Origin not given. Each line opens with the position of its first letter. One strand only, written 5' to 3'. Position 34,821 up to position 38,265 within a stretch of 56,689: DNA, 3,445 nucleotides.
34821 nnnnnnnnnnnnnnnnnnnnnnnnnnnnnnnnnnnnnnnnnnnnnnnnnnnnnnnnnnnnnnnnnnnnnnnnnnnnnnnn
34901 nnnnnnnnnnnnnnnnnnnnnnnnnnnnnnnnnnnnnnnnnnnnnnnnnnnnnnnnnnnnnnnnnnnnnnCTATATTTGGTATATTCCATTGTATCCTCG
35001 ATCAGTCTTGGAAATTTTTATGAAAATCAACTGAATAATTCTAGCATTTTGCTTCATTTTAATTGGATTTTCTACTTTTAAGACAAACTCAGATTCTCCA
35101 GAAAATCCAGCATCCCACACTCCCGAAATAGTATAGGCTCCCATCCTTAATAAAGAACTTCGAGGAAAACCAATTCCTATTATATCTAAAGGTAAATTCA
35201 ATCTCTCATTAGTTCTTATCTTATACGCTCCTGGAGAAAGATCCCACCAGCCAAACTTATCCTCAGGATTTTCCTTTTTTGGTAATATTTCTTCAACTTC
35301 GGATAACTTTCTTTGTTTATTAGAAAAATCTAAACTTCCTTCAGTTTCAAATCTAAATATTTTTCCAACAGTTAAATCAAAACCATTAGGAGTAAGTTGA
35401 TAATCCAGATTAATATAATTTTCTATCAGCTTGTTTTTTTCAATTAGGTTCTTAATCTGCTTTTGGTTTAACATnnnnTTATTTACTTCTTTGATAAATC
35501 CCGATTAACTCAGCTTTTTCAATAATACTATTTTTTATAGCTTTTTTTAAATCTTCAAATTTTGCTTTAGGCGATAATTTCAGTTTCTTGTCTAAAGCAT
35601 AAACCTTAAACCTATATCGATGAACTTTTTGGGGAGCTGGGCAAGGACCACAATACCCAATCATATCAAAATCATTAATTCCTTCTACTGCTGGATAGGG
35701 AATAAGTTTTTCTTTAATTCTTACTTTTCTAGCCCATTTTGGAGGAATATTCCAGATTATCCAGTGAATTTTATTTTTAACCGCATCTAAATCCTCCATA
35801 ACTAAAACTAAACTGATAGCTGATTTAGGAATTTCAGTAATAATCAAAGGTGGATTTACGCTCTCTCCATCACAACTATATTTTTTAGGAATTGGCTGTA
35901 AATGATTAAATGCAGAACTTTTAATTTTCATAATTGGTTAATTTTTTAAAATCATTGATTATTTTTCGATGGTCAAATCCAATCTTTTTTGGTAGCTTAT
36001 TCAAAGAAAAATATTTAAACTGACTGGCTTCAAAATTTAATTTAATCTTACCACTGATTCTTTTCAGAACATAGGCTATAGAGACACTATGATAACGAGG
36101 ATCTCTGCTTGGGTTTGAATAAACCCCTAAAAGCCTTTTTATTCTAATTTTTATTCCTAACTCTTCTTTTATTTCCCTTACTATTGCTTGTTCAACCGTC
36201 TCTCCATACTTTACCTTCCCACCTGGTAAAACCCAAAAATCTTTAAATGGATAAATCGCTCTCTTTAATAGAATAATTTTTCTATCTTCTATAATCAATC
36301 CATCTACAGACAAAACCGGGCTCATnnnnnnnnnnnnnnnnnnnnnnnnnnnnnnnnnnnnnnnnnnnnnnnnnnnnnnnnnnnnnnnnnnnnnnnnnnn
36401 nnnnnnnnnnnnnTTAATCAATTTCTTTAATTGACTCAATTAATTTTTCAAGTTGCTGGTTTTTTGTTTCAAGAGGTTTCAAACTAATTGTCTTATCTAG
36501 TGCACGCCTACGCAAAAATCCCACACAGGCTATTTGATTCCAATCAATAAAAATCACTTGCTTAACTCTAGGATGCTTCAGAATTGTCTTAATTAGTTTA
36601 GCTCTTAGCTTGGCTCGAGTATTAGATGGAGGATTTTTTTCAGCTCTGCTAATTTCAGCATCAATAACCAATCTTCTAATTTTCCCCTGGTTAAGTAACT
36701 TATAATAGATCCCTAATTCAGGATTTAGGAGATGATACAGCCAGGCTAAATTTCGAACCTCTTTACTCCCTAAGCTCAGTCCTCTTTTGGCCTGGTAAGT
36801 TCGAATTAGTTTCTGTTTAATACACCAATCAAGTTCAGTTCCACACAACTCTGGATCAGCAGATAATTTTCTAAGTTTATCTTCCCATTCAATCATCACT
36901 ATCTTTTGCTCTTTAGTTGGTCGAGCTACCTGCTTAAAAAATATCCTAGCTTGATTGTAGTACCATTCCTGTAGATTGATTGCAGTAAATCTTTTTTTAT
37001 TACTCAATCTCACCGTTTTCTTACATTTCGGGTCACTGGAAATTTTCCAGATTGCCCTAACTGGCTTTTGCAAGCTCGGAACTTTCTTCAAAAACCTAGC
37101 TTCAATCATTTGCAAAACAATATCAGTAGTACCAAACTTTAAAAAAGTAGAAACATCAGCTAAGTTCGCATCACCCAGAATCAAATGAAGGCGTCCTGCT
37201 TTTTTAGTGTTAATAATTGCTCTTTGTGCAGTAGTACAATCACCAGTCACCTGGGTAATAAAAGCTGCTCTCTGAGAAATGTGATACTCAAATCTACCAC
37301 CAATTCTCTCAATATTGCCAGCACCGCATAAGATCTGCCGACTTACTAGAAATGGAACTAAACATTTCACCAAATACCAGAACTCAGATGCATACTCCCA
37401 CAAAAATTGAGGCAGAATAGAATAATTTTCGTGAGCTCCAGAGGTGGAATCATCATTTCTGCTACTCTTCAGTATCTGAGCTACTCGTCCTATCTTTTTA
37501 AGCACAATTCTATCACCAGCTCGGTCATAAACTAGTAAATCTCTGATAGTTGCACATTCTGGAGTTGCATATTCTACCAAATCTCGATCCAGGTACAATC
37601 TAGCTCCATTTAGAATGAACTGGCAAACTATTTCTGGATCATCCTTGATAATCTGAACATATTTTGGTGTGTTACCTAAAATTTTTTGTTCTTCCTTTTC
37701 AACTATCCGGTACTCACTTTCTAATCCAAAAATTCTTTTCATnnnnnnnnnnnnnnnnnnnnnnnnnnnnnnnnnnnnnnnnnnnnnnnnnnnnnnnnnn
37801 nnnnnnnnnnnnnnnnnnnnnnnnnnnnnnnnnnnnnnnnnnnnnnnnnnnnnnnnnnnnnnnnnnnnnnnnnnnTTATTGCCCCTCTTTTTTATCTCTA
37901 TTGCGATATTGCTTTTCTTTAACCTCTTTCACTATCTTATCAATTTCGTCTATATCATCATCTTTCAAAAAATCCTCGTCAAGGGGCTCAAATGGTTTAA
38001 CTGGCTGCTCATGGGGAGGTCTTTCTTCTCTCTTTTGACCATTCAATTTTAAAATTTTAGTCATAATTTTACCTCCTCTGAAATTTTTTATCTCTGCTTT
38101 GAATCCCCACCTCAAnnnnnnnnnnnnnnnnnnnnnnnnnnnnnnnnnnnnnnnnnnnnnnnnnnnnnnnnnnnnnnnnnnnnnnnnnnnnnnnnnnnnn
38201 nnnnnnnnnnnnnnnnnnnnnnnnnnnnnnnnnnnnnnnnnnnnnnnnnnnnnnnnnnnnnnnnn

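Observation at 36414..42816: Complete Pup/UBact-type proteasome system in a CPR-like genome, with rearranged order and split regulation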

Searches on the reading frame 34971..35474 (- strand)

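Call 90: search_protein_families(library=pfam, proteins=[window:34971-35474:-], max_evalue=0.001)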
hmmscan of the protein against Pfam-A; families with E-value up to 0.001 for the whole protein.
window:34971-35474:- (167 aa): 2 families
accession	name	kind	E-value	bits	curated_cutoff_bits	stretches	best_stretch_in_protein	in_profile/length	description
PF22769.1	DCD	-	6.5e-20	72.2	27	1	2-153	2-152/153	dCTP deaminase-like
PF00692.24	dUTPase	-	2.8e-07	30.8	22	1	87-156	35-106/129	dUTPase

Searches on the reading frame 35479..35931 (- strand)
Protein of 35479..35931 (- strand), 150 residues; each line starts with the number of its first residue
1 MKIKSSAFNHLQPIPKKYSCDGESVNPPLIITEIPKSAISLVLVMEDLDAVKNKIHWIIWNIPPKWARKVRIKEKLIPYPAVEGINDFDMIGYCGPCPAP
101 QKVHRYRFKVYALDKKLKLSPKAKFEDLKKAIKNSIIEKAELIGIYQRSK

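Call 90: search_protein_families(library=pfam, proteins=[window:35479-35931:-], max_evalue=0.001)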
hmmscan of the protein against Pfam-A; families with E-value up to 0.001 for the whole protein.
window:35479-35931:- (150 aa): 1 family
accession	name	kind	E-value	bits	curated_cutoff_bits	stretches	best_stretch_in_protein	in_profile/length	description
PF01161.25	PBP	-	4e-32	111.8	24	1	14-146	2-135/135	Phosphatidylethanolamine-binding protein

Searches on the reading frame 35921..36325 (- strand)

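Call 90: search_protein_families(library=pfam, proteins=[window:35921-36325:-], max_evalue=0.001)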
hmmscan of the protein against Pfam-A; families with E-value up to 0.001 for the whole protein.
window:35921-36325:- (134 aa): 2 families
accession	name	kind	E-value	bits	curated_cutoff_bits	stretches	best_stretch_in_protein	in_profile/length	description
PF00293.34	NUDIX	-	3e-22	79.5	21.1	1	6-126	5-134/134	NUDIX domain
PF16262.11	DUF4916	-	5.8e-06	26.5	27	1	35-109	57-142/170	Domain of unknown function (DUF4916)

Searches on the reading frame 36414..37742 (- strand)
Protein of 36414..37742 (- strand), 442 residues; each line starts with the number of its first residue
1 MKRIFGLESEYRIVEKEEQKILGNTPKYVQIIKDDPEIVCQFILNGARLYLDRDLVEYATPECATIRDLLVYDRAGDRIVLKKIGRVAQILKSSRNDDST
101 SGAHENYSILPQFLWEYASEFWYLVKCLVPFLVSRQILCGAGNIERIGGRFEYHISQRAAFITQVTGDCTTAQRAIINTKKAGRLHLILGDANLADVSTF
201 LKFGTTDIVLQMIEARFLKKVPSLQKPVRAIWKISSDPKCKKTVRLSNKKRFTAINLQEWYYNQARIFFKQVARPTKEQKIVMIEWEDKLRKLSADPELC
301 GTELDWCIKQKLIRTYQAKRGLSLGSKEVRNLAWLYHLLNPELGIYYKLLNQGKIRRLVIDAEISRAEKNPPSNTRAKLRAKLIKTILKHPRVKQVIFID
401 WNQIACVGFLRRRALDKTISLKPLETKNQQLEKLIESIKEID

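Call 3: search_protein_families(library=pfam, proteins=[window:36414-37742:-], max_evalue=0.01)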
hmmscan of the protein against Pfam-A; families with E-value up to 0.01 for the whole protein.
window:36414-37742:- (442 aa): 1 family
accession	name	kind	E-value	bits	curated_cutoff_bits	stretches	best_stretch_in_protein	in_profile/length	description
PF03136.20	Pup_ligase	-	3.5e-98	329.9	25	1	41-404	71-440/441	Pup-ligase protein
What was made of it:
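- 36414..37742 (-): pafA-like second Pup_ligase paralogue (442 aa). It has no Dop loop. It has Lys at the PafA R193 position and a unique 9-residue deletion of RDEPHAD... Pup_ligase 330 bits (call 3).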

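Call 4: search_protein_families(library=ncbifam, proteins=[window:36414-37742:-], max_evalue=0.01)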
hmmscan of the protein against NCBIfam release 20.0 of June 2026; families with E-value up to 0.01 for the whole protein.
window:36414-37742:- (442 aa): 2 families
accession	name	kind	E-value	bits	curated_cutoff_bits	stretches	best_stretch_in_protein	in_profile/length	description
TIGR03686.1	pupylate_PafA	equivalog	4.6e-79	266.2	551.3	1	2-438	1-457/457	Pup--protein ligase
TIGR03688.1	depupylase_Dop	equivalog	1.8e-78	264.5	492.3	1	34-404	76-453/485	depupylase/deamidase Dop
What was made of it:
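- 36414..37742 (-): NCBIfam PafA 266.2 against Dop 264.5 bits (call 4).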

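Call 14: find_encoding_contigs(protein=window:36414-37742:-, flank=10000, max_places=6)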
Protein window:36414-37742:- (442 aa): 2 contigs read that carry it; 1 place shown.
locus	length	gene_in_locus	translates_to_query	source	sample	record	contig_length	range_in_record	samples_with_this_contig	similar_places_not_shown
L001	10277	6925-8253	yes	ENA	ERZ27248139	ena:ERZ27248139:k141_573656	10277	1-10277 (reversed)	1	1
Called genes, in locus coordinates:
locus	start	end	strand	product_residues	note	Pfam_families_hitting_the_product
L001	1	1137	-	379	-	?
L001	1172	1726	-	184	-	PF08207:EFP_N, PF01132:EFP (weak), PF09285:Elong-fact-P_C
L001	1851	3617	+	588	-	PF16450:Prot_ATP_ID_OB_C (faint), PF17758:Prot_ATP_ID_OB_N (faint), PF00004:AAA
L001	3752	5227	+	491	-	PF03136:Pup_ligase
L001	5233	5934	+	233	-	PF00227:Proteasome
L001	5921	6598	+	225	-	PF00227:Proteasome (faint)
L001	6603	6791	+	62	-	-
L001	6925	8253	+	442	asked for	PF03136:Pup_ligase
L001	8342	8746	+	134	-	PF00293:NUDIX, PF16262:DUF4916 (faint)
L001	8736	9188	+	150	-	PF01161:PBP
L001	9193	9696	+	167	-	PF22769:DCD, PF00692:dUTPase (weak)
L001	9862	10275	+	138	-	?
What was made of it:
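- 36414..37742 (-): The identical protein is on a second contig (call 14).
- Checked: An independent gene call on a second contig gives the same 62-aa product (call 14).
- The identical PafA-like protein occurs on an independent 10.3-kb contig (call 14). The same sequence is found on a second contig (call 14).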

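Call 66: search_solved_structures(query=window:36414-37742:-, max_evalue=0.00001, show_alignments=1)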
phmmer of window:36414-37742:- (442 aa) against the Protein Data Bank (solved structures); distinct sequences matched with E-value up to 0.00001: 5.
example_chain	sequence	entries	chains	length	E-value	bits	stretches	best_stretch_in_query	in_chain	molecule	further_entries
4b0r_A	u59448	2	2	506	1.7e-59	205.1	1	31-385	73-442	DEAMIDASE-DEPUPYLASE DOP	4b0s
5lrt_A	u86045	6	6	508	1.7e-59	205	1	31-385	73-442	Depupylase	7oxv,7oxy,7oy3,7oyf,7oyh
9cku_G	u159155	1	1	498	1.5e-52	182.2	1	39-385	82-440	Pup deamidase/depupylase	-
4b0t_A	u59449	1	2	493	1e-40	143.2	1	2-387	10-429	PUP--PROTEIN LIGASE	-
4bjr_A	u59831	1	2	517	5.5e-40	140.8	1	2-387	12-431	PUP--PROTEIN LIGASE, PROKARYOTIC UBIQUITIN-LIKE PROTEIN PUP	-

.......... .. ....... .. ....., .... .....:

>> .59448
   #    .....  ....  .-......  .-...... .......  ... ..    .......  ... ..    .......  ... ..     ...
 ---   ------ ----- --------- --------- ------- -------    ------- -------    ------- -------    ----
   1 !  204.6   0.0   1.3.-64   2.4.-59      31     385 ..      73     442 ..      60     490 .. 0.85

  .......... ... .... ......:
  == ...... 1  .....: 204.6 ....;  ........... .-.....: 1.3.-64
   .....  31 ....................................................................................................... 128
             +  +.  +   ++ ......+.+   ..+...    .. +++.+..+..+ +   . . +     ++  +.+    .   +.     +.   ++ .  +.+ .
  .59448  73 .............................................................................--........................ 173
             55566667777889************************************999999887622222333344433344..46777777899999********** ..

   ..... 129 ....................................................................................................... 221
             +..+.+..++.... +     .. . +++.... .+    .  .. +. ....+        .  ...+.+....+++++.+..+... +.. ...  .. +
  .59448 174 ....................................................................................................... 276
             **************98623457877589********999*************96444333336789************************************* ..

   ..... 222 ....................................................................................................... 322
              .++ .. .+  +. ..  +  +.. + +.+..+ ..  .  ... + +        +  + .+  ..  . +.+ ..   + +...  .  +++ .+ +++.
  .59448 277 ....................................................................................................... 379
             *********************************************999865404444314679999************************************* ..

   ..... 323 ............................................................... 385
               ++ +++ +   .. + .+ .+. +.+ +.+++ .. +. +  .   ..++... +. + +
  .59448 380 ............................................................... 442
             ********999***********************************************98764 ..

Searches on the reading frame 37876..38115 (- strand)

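Call 3: search_protein_families(library=pfam, proteins=[window:37876-38115:-], max_evalue=0.01)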
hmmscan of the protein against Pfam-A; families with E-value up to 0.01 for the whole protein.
window:37876-38115:- (79 aa): 1 family
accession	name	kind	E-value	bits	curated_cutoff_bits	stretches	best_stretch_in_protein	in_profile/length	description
PF17443.8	pXO2-72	-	0.0031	18.2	25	1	54-79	34-59/62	Uncharacterized protein pXO2-72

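Call 4: search_protein_families(library=ncbifam, proteins=[window:37876-38115:-], max_evalue=0.01)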
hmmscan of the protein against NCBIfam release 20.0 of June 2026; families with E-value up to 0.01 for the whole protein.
window:37876-38115:- (79 aa): 0 families

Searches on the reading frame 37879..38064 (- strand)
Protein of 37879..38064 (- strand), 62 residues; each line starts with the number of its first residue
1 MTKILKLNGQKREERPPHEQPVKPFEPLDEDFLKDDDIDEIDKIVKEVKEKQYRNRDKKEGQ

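Call 13: find_homologous_proteins(query=window:37879-38064:-, max_evalue=0.01)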
Query seq(62 aa) (62 aa): 1 proteins with E <= 0.01 among 1 candidates.
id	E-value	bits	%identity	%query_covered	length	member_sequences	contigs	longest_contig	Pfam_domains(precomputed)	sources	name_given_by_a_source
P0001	2.1e-31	124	100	100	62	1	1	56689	-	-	-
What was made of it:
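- Tried and rejected: A word-indexed search with the 62-aa tag found only itself (call 13).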

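Call 36: search_protein_families(library=pfam, proteins=[window:37879-38064:-], max_evalue=10)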
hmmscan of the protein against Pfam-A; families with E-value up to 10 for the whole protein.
seq(62 aa): 1 family
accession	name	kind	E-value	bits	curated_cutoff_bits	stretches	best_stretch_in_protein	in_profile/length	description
PF17443.8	pXO2-72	-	0.0026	18.4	25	1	36-62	33-59/62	Uncharacterized protein pXO2-72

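Call 37: search_protein_families(library=ncbifam, proteins=[window:37879-38064:-], max_evalue=10)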
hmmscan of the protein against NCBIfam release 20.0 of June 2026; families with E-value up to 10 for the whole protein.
seq(62 aa): 0 families

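Call 80: search_protein_representatives(protein=P0001)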
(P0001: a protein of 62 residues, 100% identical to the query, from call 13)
Query: 62 residues. Proteins with E-value up to 0.001 (for the whole library): 2; up to 1e-10: 1; up to 1e-30: 1. The best 2 are listed.
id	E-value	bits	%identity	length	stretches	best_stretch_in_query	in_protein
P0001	6.8e-32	124.1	100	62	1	1-62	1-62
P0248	2.5e-05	40.6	44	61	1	10-62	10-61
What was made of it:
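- Tried and rejected: Relatives had to be reached through neighbouring genes and one exhaustive phmmer run (call 80).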

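Call 83: find_encoding_contigs(protein=P0248, flank=8000, max_places=3)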
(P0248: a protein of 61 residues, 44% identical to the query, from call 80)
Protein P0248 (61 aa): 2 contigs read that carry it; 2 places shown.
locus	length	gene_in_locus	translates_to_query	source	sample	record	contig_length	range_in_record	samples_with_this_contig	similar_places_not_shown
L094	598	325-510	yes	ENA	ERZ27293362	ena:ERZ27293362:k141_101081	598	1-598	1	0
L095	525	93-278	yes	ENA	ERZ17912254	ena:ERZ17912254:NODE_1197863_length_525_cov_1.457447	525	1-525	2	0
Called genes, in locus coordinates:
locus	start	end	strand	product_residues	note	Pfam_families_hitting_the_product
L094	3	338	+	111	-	?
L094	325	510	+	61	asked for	-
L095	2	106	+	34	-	?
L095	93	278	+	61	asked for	-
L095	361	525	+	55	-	?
